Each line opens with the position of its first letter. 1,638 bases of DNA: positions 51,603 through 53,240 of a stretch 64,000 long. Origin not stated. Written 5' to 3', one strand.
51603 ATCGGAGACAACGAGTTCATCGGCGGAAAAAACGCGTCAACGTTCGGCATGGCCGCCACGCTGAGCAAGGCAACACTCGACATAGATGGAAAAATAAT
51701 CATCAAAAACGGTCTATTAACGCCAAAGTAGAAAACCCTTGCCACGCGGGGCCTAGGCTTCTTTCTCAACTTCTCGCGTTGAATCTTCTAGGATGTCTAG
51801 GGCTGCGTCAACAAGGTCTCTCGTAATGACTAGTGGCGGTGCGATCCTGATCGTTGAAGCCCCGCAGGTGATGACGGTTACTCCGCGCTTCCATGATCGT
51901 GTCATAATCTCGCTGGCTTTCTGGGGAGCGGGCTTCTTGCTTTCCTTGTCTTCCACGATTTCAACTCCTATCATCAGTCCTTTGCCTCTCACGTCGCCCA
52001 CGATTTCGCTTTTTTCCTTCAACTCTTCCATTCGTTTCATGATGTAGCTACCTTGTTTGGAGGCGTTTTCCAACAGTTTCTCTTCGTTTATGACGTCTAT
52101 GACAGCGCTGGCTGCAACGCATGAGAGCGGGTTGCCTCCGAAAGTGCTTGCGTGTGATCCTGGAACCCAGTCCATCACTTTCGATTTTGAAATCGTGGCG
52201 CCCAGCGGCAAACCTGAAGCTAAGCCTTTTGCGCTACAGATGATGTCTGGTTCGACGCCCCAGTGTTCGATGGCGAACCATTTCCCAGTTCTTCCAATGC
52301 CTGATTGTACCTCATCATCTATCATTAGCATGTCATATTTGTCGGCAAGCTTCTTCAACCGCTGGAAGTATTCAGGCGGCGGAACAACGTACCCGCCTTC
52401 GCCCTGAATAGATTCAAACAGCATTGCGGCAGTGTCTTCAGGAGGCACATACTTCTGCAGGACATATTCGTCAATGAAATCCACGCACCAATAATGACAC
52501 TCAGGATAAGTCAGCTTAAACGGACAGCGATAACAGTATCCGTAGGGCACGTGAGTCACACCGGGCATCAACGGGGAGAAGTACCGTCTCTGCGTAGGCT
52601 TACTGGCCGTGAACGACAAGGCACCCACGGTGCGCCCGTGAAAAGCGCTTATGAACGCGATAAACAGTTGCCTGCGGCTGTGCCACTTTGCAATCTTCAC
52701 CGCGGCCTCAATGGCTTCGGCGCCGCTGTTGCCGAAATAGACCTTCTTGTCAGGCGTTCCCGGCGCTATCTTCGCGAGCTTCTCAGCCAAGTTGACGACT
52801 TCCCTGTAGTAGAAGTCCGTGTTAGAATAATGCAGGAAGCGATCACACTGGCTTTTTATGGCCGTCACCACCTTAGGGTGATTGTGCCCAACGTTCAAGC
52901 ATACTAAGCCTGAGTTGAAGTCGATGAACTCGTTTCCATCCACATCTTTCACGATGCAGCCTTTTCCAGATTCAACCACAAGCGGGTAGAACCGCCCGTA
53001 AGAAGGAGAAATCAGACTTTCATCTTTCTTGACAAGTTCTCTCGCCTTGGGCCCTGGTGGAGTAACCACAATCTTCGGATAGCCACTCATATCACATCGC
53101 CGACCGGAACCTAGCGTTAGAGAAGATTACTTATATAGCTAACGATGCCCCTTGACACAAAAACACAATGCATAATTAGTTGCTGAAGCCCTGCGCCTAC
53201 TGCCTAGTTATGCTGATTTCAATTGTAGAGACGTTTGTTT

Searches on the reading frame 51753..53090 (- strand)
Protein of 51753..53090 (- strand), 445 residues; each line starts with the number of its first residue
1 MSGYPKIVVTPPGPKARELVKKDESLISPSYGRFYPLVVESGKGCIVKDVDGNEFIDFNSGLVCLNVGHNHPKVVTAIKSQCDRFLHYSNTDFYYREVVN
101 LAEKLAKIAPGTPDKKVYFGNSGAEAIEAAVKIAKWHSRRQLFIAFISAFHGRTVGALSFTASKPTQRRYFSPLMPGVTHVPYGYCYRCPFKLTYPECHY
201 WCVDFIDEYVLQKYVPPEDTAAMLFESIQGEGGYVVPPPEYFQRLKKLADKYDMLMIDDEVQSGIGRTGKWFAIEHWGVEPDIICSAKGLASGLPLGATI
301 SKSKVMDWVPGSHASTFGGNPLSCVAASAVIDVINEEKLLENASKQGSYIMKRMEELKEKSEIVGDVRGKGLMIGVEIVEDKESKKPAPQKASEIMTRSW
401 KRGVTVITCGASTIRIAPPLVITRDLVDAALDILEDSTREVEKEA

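Call 99: find_encoding_contigs(protein=window:51753-53090:-, flank=10000, max_places=1)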
Protein window:51753-53090:- (445 aa): 11 contigs read that carry it; 1 place shown.
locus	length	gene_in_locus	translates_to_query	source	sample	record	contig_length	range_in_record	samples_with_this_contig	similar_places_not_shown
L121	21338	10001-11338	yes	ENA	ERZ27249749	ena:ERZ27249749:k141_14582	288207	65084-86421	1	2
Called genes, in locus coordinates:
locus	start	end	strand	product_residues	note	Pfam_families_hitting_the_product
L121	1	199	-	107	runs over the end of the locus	PF03819:MazG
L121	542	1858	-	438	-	PF00464:SHMT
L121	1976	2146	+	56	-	PF03911:Sec61_beta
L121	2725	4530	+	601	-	PF09843:DUF2070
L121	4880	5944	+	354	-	PF01855:POR_N, PF02780:Transketolase_C (weak), PF17147:PFOR_II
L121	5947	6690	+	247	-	PF02775:TPP_enzyme_C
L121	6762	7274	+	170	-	PF01558:POR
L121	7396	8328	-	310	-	PF00296:Bac_luciferase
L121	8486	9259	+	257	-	PF13649:Methyltransf_25, PF13847:Methyltransf_31 (faint), PF08241:Methyltransf_11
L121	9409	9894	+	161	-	PF01918:Alba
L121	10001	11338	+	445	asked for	PF00202:Aminotran_3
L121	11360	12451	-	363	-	PF02073:Peptidase_M29, PF26233:NicX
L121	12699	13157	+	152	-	PF13420:Acetyltransf_4 (weak), PF13527:Acetyltransf_9 (weak), PF00583:Acetyltransf_1, PF13673:Acetyltransf_10, PF13508:Acetyltransf_7, PF08445:FR47 (weak)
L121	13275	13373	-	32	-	-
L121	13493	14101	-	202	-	PF02887:PK_C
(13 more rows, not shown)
